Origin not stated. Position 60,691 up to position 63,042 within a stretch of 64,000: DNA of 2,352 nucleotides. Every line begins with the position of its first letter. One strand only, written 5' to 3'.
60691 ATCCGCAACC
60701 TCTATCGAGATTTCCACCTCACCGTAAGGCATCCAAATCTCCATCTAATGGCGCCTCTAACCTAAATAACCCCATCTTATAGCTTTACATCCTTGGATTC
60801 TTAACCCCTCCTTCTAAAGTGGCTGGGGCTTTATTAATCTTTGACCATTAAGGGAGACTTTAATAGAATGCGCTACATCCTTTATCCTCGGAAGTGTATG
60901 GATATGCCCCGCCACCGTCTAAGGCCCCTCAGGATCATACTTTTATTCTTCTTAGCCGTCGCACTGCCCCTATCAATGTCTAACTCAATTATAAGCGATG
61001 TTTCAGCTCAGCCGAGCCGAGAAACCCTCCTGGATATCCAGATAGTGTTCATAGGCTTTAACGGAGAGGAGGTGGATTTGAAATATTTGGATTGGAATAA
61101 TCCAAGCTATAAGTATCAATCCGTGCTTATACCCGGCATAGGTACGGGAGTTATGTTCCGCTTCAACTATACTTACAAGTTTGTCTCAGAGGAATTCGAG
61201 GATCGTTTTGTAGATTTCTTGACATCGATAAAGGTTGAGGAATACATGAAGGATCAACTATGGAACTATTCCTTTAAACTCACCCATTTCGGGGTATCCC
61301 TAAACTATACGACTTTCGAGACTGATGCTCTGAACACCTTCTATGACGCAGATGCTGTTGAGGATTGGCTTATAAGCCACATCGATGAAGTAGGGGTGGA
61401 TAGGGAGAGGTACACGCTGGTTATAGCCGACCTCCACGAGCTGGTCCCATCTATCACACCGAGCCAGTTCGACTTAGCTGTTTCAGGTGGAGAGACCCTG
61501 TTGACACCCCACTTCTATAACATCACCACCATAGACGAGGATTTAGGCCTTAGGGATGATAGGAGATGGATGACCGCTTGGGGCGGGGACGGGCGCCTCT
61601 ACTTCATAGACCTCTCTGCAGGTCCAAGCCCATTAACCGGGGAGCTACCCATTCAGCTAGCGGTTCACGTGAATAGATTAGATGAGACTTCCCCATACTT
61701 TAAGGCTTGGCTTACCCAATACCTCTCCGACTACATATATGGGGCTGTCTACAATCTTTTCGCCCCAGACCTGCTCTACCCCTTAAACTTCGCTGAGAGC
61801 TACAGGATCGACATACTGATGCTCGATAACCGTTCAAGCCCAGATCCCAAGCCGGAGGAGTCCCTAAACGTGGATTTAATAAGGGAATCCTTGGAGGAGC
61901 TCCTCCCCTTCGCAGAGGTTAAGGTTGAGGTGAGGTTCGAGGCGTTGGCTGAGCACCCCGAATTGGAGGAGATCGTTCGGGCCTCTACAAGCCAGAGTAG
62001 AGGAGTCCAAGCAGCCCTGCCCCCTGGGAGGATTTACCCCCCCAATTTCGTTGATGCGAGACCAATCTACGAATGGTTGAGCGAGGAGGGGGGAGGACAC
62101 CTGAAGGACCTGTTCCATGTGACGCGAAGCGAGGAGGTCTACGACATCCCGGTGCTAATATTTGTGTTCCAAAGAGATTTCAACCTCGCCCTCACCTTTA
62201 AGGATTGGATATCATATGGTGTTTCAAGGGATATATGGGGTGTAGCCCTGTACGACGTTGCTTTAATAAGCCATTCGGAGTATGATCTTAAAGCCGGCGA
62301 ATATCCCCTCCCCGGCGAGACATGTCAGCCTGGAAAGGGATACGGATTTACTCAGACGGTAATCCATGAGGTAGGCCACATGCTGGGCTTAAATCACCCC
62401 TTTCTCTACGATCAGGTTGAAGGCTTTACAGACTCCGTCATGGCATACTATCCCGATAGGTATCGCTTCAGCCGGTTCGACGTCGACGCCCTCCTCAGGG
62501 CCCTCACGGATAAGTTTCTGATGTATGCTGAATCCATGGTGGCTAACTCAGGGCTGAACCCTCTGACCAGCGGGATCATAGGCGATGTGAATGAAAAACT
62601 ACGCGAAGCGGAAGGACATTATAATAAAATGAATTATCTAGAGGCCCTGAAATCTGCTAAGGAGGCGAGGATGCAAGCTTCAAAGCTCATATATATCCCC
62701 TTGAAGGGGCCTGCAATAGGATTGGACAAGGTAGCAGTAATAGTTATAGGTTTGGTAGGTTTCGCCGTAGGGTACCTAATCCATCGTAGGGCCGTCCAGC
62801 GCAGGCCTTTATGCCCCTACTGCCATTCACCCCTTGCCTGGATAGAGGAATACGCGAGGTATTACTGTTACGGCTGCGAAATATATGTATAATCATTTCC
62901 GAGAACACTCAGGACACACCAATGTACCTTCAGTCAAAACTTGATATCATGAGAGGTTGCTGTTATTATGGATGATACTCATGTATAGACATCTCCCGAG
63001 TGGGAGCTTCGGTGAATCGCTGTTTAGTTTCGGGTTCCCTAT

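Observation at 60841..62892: Membrane-anchored metzincin-like protease with cytoplasmic C-terminal zinc ribbon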

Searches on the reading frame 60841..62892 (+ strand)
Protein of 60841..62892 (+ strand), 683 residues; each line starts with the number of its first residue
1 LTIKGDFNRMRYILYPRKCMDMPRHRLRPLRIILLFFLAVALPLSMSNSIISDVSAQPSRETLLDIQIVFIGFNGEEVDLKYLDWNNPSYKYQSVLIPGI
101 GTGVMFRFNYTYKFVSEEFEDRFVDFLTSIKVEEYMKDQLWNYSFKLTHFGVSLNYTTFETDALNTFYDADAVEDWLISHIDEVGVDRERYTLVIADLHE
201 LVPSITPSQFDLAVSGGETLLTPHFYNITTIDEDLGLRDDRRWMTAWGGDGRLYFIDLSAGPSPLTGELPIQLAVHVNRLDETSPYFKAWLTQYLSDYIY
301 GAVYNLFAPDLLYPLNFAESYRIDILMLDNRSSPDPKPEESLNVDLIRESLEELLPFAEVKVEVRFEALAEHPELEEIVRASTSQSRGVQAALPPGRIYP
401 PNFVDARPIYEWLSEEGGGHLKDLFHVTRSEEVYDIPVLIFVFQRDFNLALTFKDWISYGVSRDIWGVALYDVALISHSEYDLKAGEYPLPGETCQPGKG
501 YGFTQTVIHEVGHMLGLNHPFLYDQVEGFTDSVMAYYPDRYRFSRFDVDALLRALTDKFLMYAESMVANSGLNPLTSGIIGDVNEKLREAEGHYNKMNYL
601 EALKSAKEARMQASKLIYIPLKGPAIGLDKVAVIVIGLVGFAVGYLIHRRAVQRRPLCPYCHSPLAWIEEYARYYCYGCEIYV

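Call 3: search_protein_families(library=pfam, proteins=[window:60841-62892:+], max_evalue=10)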
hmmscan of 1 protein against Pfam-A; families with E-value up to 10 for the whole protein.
window:60841-62892:+ (683 aa): 10 families
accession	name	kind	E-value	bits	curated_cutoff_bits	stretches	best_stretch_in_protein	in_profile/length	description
PF13583.11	Reprolysin_4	-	0.0015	18.7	22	1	498-532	133-163/203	Metallo-peptidase family M12B Reprolysin-like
PF00413.30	Peptidase_M10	-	0.01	16.2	24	1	499-520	104-125/159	Matrixin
PF16313.11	DUF4953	-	0.011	15.4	24.2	1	504-541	14-65/316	Met-zincin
PF13582.12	Reprolysin_3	-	0.017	16.1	22.4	1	504-519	107-122/123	Metallo-peptidase family M12B Reprolysin-like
PF05572.19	Peptidase_M43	-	0.076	13.4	23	1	503-533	68-98/152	Pregnancy-associated plasma protein-A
PF10462.15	Peptidase_M66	-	0.13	11.7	20.6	1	501-519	190-208/306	Peptidase M66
PF08678.16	Rsbr_N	-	0.19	12.3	27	1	118-169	35-85/130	Rsbr N terminal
PF13688.12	Reprolysin_5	-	0.19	12.3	27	1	504-522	142-160/196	Metallo-peptidase family M12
PF03119.21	DNA_ligase_ZBD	-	0.38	11.1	25.8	1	658-677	2-21/27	NAD-dependent DNA ligase C4 zinc finger domain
PF19029.5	DUF883_C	-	0.51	10.5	27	1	634-650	15-30/30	DUF883 C-terminal glycine zipper region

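Call 4: search_protein_families(library=ncbifam, proteins=[window:60841-62892:+], max_evalue=10)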
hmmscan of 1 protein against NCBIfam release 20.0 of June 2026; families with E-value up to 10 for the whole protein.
window:60841-62892:+ (683 aa): 6 families
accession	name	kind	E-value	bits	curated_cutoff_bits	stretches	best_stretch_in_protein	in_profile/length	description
NF035945.1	Zn_serralysin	subfamily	3.9e-05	23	500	1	500-543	159-202/462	serralysin family metalloprotease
NF033823.0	archmetzin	subfamily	0.035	14.1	145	1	504-519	123-138/170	archaemetzincin family Zn-dependent metalloprotease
NF053766.1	ZapA_metallo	exception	0.038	13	940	1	500-525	170-194/483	ZapA family metalloprotease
TIGR03952.1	metzin_BF0631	equivalog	0.048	12.6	208.1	1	502-532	231-261/351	zinc-dependent metalloproteinase lipoprotein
NF038122.1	metallo_LGF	subfamily_domain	0.075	13.1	80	1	500-550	140-195/274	NF038122 family metalloprotease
NF041905.1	MXAN_2677_2678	equivalog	0.21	10.5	250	1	505-519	186-200/283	myxosortase-dependent metalloprotease, MXAN_2677/MXAN_2678 family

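Call 5: search_solved_structures(query=window:60841-62892:+, max_evalue=10, show_alignments=3)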
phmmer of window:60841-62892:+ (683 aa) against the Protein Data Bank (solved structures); distinct sequences matched with E-value up to 10: 23.
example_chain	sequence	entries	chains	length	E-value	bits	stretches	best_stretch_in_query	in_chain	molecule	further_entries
1go8_P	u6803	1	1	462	0.011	17.4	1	497-545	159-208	PROTEASE C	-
1k7i_A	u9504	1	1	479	0.011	17.4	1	497-545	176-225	secreted protease C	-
1k7g_A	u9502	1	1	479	0.012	17.3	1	497-545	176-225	secreted protease C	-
3hbu_P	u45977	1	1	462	0.014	17.1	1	497-544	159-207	Secreted protease C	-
3hbv_P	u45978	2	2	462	0.014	17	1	497-544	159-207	Secreted protease C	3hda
1akl_A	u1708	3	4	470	0.022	16.4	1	496-538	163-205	ALKALINE PROTEASE | ALKALINE METALLOPROTEINASE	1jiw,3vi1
1kap_P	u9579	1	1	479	0.022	16.4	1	496-538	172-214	ALKALINE PROTEASE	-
1g9k_A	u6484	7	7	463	0.031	15.9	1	496-530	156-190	SERRALYSIN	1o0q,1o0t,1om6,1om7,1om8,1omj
1h71_P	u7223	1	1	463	0.032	15.9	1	496-530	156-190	SERRALYSIN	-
6ixx_A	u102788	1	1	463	0.037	15.7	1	496-531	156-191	Alkaline metalloprotease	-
3u1r_A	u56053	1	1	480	0.038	15.6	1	496-531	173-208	Alkaline metalloprotease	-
1go7_P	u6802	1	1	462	0.051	15.2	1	497-544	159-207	PROTEASE C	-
3hb2_P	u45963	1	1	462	0.075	14.7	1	497-545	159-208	Secreted protease C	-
1k7q_A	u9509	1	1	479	0.08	14.6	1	497-545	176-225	SECRETED PROTEASE C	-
1sat_A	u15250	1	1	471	0.082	14.5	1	501-545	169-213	SERRATIA PROTEASE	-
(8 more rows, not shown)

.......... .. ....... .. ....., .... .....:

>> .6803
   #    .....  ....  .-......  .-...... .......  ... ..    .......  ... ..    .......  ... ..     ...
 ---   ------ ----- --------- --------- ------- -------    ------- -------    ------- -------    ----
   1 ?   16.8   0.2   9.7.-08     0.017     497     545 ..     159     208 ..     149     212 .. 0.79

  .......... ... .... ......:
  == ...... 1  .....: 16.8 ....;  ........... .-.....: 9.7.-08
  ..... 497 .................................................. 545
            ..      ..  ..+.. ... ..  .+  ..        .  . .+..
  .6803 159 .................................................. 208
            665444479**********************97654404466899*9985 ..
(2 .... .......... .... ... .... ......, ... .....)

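Call 6: find_homologous_proteins(query=window:60841-62892:+, max_evalue=0.001)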
Query window:60841-62892:+ (683 aa): 112 proteins with E <= 0.001 among 8000 candidates.
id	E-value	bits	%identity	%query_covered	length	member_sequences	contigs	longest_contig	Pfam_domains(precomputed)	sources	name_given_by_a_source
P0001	0.0e+0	1537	100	97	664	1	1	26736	-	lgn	-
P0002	0.0e+0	1532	100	97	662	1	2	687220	-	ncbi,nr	ncbi:MAG: hypothetical protein QXR65_00340 [Candidatus Bathyarchaeia archaeon]|nr:hypothetical prote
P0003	0.0e+0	1479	100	93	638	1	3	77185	-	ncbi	ncbi:MAG: hypothetical protein QW569_02670 [Candidatus Bathyarchaeia archaeon]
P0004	0.0e+0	1298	83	97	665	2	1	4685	-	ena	-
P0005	0.0e+0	1232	99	79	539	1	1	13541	-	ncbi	ncbi:MAG: hypothetical protein QW238_05195, partial [Candidatus Bathyarchaeia archaeon]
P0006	0.0e+0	1207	78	97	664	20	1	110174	-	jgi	jgi:hypothetical protein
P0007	0.0e+0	1182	76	99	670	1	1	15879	-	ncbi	ncbi:MAG: hypothetical protein QXE79_03625 [Candidatus Bathyarchaeia archaeon]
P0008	0.0e+0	1180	77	94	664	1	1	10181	-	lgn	-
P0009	2.6e-284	963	63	96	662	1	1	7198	-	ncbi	-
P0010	6.5e-228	777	53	91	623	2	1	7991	-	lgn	-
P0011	2.3e-200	686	51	87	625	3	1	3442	-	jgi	-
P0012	1.7e-196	673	49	95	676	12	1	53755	-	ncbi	ncbi:MAG: hypothetical protein QXE22_00550 [Candidatus Bathyarchaeia archaeon]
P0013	2.1e-196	673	51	90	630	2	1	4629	-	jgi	-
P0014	2.5e-196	672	47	96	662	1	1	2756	-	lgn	-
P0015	5.0e-196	671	51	90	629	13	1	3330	-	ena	-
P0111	3.4e-46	176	32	79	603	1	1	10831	PF13240.12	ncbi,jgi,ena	-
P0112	1.5e-42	164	31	79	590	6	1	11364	PF13240.12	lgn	-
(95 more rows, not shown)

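Call 18: find_related_loci(query=A1, collection=genome_contigs, flank=6000)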
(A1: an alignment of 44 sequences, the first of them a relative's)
Query A1 (662 aa) in genome_contigs; peptide patterns used: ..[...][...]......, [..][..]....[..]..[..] (x = any residue, [..] = any of these).
141 stretches matched a pattern; 87 encode a relative of the query (tblastn E <= 1e-3); the best 80 are kept; 80 distinct loci.
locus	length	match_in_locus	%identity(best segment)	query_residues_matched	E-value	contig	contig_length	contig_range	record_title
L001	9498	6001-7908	78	23-662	0e+0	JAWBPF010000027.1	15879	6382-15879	MAG: Candidatus Bathyarchaeia archaeon isolate HHBFW-2_201803_bins_83 HHBFW-2_201803_bins_83_scaffold_27, whole genome s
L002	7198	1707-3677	63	6-662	0e+0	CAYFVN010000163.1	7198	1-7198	MAG TPA_asm: uncultured Candidatus Bathyarchaeia archaeon isolate ERP108616_co1_15 genome assembly, contig: k119_2048574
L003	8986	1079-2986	53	6-642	0e+0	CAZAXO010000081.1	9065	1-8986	MAG TPA_asm: uncultured Candidatus Bathyarchaeia archaeon isolate SRP323688_co1_240 genome assembly, contig: NODE_11285_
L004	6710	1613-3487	50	33-648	0e+0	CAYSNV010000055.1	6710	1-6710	MAG TPA_asm: uncultured Candidatus Bathyarchaeia archaeon isolate SRP098346_co1_332 genome assembly, contig: NODE_16124_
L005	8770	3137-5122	47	12-662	0e+0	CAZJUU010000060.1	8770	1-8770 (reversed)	MAG TPA_asm: uncultured Candidatus Bathyarchaeia archaeon isolate binchicken_co124_324 genome assembly, contig: NODE_624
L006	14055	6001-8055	42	4-662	2e-179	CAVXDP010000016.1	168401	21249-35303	MAG: Candidatus Bathyarchaeota archaeon isolate MFD04408.bin.1.101 genome assembly, contig: contig_95174, whole genome s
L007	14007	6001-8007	44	12-662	2e-175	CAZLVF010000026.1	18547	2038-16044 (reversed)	MAG TPA_asm: uncultured Candidatus Bathyarchaeia archaeon isolate SRP231805_co2_291 genome assembly, contig: NODE_1669_l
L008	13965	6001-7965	41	6-661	1e-166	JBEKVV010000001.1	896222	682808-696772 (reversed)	MAG: Candidatus Bathyarchaeia archaeon isolate SPRUCE 612 SPRUCE_612_1, whole genome shotgun sequence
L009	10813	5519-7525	42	2-661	1e-165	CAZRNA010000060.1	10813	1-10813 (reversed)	MAG TPA_asm: uncultured Candidatus Bathyarchaeia archaeon isolate SRP098346_co1_365 genome assembly, contig: NODE_7677_l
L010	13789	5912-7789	42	39-661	3e-165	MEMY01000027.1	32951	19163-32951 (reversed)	MAG: archaeon RBG_16_50_20 RBG_16_scaffold_1787, whole genome shotgun sequence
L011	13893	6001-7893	43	38-661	2e-159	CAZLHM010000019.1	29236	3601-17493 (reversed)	MAG TPA_asm: uncultured Candidatus Bathyarchaeia archaeon isolate SRP231805_co2_24 genome assembly, contig: NODE_670_len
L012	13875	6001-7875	42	39-661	1e-158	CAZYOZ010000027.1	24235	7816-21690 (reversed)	MAG TPA_asm: uncultured Candidatus Bathyarchaeia archaeon isolate SRP231805_co2_295 genome assembly, contig: NODE_964_le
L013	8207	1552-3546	41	5-661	7e-158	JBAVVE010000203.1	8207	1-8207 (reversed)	MAG: Candidatus Bathyarchaeia archaeon isolate MFD01647_ilm_asm_bin14 k127_233300, whole genome shotgun sequence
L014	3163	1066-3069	40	5-661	3e-163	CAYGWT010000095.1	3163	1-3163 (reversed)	MAG TPA_asm: uncultured Candidatus Bathyarchaeia archaeon isolate ERP119294_co2_100 genome assembly, contig: k141_338534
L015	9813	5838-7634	41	9-641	3e-154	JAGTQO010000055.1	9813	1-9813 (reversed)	MAG: Candidatus Bathyarchaeota archaeon isolate QZM_A2_bin_35 QZM_A2_bin_35_scaffold_4146_curated, whole genome shotgun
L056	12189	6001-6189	42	468-530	9e-7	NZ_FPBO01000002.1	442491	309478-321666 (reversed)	Pseudoduganella namucuonensis strain CGMCC 1.11014, whole genome shotgun sequence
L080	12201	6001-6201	35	471-530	6e-4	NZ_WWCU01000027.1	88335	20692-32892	Pseudoduganella aquatica strain FT127W NODE_27_length_88335_cov_26.277991_27, whole genome shotgun sequence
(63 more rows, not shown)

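Call 24: predict_structure(alignment_id=A1)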
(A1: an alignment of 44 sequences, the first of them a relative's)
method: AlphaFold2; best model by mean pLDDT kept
length: 662 residues; sequences in the alignment: 44
mean_pLDDT: 85.0   pTM: 0.81
mean pLDDT of the five models: 85.0, 84.8, 83.9, 83.9, 83.0
residues with pLDDT >= 90: 393; 70-90: 161; 50-70: 62; < 50: 46
segments of 3 or more residues with pLDDT < 50: 1-6, 23-34, 122-136, 434-441, 602-606
pLDDT, mean of each block of 10 residues (from residue 1): 48 67 42 61 97 94 95 76 94 97 98 80 37 49 94 97 93 97 92 86 94 93 93 96 81 91 93 97 95 93 97 91 98 97 97 96 70 58 91 92 94 97 88 49 76 93 82 86 97 94 90 90 97 96 88 84 96 97 97 82 50 76 74 70 79 82 77
secondary structure, 60 per line:
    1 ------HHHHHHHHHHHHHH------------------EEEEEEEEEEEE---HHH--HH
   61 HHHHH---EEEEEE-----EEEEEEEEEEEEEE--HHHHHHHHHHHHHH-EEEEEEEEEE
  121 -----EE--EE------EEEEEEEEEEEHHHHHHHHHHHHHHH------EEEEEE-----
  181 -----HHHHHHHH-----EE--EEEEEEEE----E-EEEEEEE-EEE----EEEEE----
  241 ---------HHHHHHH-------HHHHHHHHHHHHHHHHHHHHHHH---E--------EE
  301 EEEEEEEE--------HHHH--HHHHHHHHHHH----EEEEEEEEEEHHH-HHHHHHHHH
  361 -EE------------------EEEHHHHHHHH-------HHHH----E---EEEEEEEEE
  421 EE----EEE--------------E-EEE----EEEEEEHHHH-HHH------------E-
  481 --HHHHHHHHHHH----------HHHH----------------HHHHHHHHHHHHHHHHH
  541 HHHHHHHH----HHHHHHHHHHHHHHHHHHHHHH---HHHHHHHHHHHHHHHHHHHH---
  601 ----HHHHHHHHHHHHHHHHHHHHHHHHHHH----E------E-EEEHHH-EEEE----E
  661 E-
elements in order: H7-20 E39-50 H59-65 E69-74 E80-93 H96-109 E111-120 E138-148 H149-163 E170-175 H186-193 E203-210 E217-223 E225-227 E232-236 H250-256 H264-286 E299-308 H317-320 H323-333 E338-347 H352-360 E382-384 H385-392 H400-403 E412-422 E427-429 E446-448 E453-458 H459-462 H483-493 H504-507 H524-548 H553-574 H578-597 H605-631 E645-647 E652-655

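Call 28: fold_search(model_id=the predicted structure, library=pdb)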
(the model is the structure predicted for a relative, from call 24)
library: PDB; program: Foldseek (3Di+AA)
matches with E <= 10: 938; with E <= 0.001: 4
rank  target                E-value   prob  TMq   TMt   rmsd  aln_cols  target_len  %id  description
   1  7wld_S                1.7e-11  1.00  0.36  0.43  12.2       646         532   11  Cryo-EM structure of the human glycosylphosphatidylinositol transamidase complex at 2.53 Angstrom resolution (released 2022-04-27)
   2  7w72_S                3.2e-11  1.00  0.36  0.43  11.5       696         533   11  Structure of a human glycosylphosphatidylinositol (GPI) transamidase (released 2022-02-16)
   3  8imx_S                6.0e-11  1.00  0.35  0.43  13.2       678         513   11  Cryo-EM structure of GPI-T with a chimeric GPI-anchored protein (released 2023-08-16)
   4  8imy_S                2.3e-09  1.00  0.34  0.42  12.5       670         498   10  Cryo-EM structure of GPI-T (inactive mutant) with GPI and proULBP2, a proprotein substrate (released 2023-08-16)
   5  9clp_A                5.8e-03  0.97  0.19  0.27   7.7       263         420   12  Structure of ecarin from the venom of Kenyan saw-scaled viper in complex with the Fab of neutralizing antibody H11 (released 2024-09-11)
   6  2jih_B                6.1e-03  0.99  0.20  0.42   6.9       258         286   12  Crystal Structure of Human ADAMTS-1 catalytic Domain and Cysteine- Rich Domain (complex-form) (released 2008-01-15)
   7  4cnb_A                1.0e-02  0.15  0.12  0.16  21.0       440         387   10  Structure of proximal thread matrix protein 1 (PTMP1) from the mussel byssus - Crystal form 2 (released 2014-03-12)
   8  2rjp_C                1.3e-02  0.90  0.18  0.36   8.5       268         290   10  Crystal structure of ADAMTS4 with inhibitor bound (released 2007-12-11)
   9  1r55_A                1.4e-02  0.92  0.18  0.47   8.6       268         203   15  Crystal structure of the catalytic domain of human ADAM 33 (released 2004-10-12)
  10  1kuf                  1.5e-02  0.92  0.18  0.48   8.8       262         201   14  High-resolution Crystal Structure of a Snake Venom Metalloproteinase from Taiwan Habu (released 2002-07-03)
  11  7lc1_C                2.2e-02  0.15  0.08  0.19  14.3       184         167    9  Crystal Structure of KRAS4b (GMPPNP-bound) in complex with the RBD-PH domains of SIN1 (released 2021-08-04)
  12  1qua                  2.3e-02  0.92  0.18  0.49   8.5       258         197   14  CRYSTAL STRUCTURE OF ACUTOLYSIN-C, A HEMORRHAGIC TOXIN FROM THE SNAKE VENOM OF AGKISTRODON ACUTUS, AT 2.2 A RESOLUTION (released 2000-07-05)
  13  4on1_B                2.4e-02  0.72  0.17  0.29  10.3       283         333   13  Crystal Structure of metalloproteinase-II from Bacteroides fragilis (released 2014-04-09)
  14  8be5_R                2.4e-02  0.21  0.09  0.22  13.9       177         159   10  Crystal structure of SOS1-KRasG12V-Nanobody22-Nanobody75 (released 2023-11-01)
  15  2rjp_D                2.6e-02  0.96  0.20  0.43   6.7       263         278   10  Crystal structure of ADAMTS4 with inhibitor bound (released 2007-12-11)
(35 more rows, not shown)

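Call 34: search_solved_structures(query=A1, max_evalue=10, show_alignments=0)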
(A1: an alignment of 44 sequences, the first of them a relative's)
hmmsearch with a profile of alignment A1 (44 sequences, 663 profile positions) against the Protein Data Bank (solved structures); distinct sequences matched with E-value up to 10: 81 (the best 60 are shown).
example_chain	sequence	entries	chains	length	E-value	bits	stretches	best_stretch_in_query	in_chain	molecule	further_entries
5czw_A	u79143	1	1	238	0.00019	23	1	476-525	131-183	Myroilysin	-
5zjk_A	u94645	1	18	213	0.00026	22.5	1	476-525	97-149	Myroilysin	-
5gwd_A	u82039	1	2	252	0.00029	22.3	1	476-525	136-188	Myroilysin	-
1h71_P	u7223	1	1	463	0.00097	20.6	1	461-498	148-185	SERRALYSIN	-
1g9k_A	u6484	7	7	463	0.00097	20.6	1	461-498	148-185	SERRALYSIN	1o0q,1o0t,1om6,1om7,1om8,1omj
6ixx_A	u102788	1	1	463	0.0019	19.6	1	462-498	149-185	Alkaline metalloprotease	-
3u1r_A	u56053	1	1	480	0.002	19.6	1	462-498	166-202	Alkaline metalloprotease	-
1akl_A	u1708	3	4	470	0.0035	18.8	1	463-500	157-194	ALKALINE PROTEASE | ALKALINE METALLOPROTEINASE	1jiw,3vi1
1kap_P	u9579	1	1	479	0.0036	18.7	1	463-500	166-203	ALKALINE PROTEASE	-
1k7g_A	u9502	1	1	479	0.013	16.9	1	478-501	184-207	secreted protease C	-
1go8_P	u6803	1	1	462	0.014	16.8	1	478-501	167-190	PROTEASE C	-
1k7i_A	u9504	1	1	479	0.014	16.8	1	478-501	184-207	secreted protease C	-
3hbu_P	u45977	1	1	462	0.015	16.7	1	478-501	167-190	Secreted protease C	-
3hbv_P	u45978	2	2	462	0.015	16.7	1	478-501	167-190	Secreted protease C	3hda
7y5n_C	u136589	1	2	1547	0.029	15.7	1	475-495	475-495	Pappalysin-1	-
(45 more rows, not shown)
